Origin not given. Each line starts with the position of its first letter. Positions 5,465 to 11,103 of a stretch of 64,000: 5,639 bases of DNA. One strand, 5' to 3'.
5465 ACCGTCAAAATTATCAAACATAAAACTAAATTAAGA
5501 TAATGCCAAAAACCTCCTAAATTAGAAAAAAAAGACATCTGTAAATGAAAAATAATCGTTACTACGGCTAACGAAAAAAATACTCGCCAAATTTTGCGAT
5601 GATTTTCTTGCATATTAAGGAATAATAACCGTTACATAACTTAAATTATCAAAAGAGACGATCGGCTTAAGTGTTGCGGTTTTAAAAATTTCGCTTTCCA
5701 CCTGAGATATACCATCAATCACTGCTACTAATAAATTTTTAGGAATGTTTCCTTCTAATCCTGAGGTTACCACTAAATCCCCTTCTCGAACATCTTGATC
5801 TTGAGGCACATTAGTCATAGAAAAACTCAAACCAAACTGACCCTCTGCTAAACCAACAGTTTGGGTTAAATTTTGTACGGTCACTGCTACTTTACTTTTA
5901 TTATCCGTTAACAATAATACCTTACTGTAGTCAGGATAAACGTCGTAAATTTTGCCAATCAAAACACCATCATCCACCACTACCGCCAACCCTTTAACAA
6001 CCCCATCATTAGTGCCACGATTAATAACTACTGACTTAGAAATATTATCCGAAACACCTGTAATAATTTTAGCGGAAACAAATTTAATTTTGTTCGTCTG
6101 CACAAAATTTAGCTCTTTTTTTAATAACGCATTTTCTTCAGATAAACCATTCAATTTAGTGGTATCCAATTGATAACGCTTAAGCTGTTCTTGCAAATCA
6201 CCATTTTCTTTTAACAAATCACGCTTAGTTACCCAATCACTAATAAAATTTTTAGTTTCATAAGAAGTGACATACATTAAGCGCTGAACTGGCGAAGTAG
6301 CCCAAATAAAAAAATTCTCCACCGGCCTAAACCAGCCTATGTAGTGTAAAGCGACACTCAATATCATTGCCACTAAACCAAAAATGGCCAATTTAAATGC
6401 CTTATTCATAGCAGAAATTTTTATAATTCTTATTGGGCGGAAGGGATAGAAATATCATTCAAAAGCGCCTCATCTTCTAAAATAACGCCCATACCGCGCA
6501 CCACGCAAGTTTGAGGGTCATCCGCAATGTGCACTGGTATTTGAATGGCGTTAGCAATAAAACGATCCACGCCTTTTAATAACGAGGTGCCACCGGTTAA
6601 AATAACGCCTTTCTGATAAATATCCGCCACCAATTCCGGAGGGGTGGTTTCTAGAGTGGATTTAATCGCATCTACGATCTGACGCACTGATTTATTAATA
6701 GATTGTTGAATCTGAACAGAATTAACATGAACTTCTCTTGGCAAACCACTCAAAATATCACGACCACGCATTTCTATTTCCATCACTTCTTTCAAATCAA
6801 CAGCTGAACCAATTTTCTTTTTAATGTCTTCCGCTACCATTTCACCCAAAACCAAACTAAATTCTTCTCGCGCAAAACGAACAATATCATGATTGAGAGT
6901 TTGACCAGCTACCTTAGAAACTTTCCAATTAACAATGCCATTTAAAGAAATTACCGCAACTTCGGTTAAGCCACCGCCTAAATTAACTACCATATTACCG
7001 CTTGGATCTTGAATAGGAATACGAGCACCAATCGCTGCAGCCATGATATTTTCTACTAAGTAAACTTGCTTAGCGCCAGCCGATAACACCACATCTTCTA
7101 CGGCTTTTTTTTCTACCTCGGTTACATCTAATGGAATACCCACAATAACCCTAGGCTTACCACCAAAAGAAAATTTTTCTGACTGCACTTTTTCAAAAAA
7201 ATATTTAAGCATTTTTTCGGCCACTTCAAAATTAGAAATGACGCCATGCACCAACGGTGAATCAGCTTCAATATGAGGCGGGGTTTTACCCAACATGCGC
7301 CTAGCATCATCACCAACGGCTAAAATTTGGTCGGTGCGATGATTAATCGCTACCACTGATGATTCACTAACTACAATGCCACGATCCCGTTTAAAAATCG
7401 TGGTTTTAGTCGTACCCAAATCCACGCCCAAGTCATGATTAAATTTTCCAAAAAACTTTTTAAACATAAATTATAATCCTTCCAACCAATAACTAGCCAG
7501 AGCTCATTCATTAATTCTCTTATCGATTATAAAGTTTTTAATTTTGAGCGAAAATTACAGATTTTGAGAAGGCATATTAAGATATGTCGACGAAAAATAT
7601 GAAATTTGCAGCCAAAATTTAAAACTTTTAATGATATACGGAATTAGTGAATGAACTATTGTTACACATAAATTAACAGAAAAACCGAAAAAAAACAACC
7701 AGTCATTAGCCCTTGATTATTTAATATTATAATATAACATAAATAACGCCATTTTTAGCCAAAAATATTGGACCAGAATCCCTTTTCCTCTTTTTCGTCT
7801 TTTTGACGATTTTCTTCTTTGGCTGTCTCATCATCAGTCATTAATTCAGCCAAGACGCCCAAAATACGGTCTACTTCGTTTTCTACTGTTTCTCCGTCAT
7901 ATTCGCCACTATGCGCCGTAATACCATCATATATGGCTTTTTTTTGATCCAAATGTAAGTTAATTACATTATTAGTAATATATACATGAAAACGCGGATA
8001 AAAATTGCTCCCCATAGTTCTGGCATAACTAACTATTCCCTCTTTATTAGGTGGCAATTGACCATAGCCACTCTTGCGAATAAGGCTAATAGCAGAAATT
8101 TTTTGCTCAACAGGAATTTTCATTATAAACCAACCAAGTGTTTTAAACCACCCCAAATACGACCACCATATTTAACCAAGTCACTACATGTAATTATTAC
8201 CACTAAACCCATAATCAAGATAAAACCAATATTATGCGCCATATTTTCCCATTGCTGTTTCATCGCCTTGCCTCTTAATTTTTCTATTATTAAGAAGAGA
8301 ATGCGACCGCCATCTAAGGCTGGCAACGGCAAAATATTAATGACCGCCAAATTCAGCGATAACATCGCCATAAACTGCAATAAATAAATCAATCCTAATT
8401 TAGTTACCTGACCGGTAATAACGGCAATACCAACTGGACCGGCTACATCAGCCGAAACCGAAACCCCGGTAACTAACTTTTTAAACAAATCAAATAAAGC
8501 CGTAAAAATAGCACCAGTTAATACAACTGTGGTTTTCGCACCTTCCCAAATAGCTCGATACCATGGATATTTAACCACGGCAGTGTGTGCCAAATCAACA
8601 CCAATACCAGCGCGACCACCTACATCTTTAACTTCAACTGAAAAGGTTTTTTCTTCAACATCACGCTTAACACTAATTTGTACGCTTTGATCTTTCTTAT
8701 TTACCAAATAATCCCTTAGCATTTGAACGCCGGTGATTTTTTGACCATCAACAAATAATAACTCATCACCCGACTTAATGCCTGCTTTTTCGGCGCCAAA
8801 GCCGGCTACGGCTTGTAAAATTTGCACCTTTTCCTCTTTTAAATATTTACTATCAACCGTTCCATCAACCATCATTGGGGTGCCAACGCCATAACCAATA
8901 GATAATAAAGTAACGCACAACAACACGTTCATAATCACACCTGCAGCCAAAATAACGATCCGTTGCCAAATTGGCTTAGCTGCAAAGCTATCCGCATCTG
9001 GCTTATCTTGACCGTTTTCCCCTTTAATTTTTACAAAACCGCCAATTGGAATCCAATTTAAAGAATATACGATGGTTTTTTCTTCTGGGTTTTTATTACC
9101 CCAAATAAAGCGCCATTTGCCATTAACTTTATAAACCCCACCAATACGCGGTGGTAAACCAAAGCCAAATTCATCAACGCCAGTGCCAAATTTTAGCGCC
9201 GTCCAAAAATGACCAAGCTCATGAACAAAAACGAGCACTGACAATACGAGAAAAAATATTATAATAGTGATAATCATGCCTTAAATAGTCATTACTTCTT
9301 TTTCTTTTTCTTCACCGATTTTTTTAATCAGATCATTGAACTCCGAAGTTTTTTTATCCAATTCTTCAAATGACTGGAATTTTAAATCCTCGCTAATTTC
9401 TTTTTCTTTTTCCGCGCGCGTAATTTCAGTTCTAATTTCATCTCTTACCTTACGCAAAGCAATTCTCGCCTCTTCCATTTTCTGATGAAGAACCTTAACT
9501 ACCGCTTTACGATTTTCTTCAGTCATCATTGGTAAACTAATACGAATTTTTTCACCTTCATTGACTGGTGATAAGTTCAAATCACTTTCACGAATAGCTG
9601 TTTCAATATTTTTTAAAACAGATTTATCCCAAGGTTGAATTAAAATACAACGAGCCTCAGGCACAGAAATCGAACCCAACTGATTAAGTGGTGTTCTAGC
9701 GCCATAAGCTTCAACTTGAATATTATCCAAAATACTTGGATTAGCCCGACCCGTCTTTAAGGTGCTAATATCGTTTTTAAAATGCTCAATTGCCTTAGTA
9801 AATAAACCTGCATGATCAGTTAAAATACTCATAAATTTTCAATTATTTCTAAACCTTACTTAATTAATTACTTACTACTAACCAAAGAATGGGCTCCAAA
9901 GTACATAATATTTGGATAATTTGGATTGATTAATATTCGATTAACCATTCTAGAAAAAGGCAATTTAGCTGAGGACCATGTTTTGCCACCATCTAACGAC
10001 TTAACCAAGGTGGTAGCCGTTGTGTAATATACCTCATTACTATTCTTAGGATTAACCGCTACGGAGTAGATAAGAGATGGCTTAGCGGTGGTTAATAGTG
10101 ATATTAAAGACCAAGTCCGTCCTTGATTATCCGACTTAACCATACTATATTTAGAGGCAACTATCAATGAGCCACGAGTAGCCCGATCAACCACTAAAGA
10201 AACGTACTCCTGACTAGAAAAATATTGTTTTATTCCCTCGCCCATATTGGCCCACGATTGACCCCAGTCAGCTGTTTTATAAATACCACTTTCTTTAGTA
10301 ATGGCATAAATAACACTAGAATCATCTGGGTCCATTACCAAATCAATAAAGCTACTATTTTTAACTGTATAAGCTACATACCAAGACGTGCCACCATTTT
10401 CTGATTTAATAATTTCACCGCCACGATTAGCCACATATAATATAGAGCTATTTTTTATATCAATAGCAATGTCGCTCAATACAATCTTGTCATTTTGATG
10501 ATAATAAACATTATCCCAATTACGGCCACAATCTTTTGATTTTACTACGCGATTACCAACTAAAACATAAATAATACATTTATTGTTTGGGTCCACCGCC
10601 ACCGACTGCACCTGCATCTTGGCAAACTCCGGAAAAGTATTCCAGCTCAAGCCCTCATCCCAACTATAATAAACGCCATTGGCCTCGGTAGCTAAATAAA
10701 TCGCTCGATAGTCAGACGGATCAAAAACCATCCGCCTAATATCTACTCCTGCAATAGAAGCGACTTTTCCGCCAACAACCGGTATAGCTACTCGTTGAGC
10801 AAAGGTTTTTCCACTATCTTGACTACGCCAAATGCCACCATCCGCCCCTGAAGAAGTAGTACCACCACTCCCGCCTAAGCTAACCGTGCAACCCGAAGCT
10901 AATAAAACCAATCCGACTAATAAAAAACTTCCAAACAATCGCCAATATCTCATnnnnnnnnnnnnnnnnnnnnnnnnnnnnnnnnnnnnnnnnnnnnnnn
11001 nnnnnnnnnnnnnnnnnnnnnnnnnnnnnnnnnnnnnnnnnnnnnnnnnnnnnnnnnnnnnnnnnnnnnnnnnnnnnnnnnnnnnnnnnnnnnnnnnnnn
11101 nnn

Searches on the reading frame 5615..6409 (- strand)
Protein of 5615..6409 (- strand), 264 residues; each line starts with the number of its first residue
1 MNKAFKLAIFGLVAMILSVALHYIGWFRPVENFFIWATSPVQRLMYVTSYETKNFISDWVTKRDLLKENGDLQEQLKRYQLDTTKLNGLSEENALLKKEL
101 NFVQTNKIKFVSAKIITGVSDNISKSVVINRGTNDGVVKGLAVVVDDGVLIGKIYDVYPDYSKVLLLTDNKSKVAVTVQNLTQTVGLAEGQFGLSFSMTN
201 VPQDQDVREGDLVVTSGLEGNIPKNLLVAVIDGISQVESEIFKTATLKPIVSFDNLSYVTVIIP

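Call 9: search_protein_families(library=pfam, proteins=[window:5615-6409:-], max_evalue=0.001)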
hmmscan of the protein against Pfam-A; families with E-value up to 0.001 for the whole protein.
window:5615-6409:- (264 aa): 1 family
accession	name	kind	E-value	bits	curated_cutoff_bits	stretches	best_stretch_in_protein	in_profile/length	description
PF04085.20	MreC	-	1.7e-37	128.9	28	1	115-262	1-146/147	Rod shape-determining protein MreC, barrel core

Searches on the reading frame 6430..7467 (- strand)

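Call 9: search_protein_families(library=pfam, proteins=[window:6430-7467:-], max_evalue=0.001)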
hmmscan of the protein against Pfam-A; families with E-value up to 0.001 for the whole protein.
window:6430-7467:- (345 aa): 4 families
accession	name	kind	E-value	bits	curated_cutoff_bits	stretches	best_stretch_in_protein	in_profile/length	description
PF06723.19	MreB_Mbl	-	8.4e-124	413.1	27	1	11-334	2-323/327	MreB/Mbl protein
PF14450.12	FtsA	-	7.5e-11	42.9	31.8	1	159-317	1-112/127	Cell division protein FtsA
PF00022.25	Actin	-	1.7e-09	37.3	27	1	46-205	43-194/410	Actin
PF11104.14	PilM_2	-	0.00056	19.4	27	0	261-320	256-310/340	Type IV pilus assembly protein PilM;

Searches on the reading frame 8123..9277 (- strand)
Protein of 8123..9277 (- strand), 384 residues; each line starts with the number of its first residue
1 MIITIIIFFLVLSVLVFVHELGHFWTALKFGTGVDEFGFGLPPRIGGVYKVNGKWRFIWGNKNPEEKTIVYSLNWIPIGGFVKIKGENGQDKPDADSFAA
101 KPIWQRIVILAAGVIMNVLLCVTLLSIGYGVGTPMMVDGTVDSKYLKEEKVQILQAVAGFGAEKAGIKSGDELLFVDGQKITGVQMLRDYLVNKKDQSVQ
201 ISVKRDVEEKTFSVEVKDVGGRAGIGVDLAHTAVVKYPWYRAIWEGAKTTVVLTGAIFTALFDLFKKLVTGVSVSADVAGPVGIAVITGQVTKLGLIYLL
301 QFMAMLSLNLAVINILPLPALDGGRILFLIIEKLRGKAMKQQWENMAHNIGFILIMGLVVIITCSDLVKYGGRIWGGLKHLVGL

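Call 9: search_protein_families(library=pfam, proteins=[window:8123-9277:-], max_evalue=0.001)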
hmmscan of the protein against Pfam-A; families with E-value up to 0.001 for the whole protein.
window:8123-9277:- (384 aa): 5 families
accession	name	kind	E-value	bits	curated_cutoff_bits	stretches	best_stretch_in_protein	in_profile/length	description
PF02163.28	Peptidase_M50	-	9.2e-50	169.5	27.2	1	8-357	2-220/221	Peptidase family M50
PF13180.12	PDZ_2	-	3.7e-08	34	27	1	151-216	14-80/80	PDZ domain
PF17820.7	PDZ_6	-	3.8e-05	23.8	27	1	162-205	11-54/54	PDZ domain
PF14685.13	PDZ_Tricorn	-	5.4e-05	23.5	25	1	165-212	36-86/88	Tricorn protease PDZ domain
PF00595.29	PDZ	-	0.00013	22.7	23.2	1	142-200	21-77/81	PDZ domain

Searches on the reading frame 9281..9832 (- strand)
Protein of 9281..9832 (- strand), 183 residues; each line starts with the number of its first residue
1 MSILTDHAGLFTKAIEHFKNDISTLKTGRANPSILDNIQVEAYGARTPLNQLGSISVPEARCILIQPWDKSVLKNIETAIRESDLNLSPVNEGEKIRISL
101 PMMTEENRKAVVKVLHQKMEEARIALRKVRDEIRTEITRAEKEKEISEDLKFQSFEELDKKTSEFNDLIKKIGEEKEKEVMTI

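Call 9: search_protein_families(library=pfam, proteins=[window:9281-9832:-], max_evalue=0.001)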
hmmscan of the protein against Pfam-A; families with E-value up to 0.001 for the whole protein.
window:9281-9832:- (183 aa): 1 family
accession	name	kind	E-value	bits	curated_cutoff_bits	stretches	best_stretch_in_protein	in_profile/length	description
PF01765.24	RRF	-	1e-56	191.7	29.7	1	18-181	1-164/164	Ribosome recycling factor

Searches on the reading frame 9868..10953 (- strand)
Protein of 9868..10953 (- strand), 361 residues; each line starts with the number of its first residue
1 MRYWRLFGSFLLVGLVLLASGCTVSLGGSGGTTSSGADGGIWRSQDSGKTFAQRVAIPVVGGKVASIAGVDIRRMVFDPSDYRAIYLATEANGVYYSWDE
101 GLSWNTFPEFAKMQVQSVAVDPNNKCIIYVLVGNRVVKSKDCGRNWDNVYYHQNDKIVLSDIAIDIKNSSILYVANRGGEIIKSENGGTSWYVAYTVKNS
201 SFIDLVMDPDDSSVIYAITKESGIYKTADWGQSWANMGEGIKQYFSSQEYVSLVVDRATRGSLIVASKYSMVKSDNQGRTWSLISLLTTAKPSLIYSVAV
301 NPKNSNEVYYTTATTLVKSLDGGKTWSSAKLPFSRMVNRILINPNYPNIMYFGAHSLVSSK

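Call 9: search_protein_families(library=pfam, proteins=[window:9868-10953:-], max_evalue=0.001)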
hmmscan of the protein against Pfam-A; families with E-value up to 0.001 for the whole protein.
window:9868-10953:- (361 aa): 3 families
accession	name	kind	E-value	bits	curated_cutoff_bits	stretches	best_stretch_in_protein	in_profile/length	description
PF15902.12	Sortilin-Vps10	-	3.2e-25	89.3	33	3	41-150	3-113/446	Sortilin, neurotensin receptor 3,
PF14870.12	PSII_BNR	-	2.2e-10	40.7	27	1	38-212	124-289/303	Photosynthesis system II assembly factor YCF48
PF13088.12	BNR_2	-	0.00045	20.1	31.4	0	294-330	66-98/277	BNR repeat-like domain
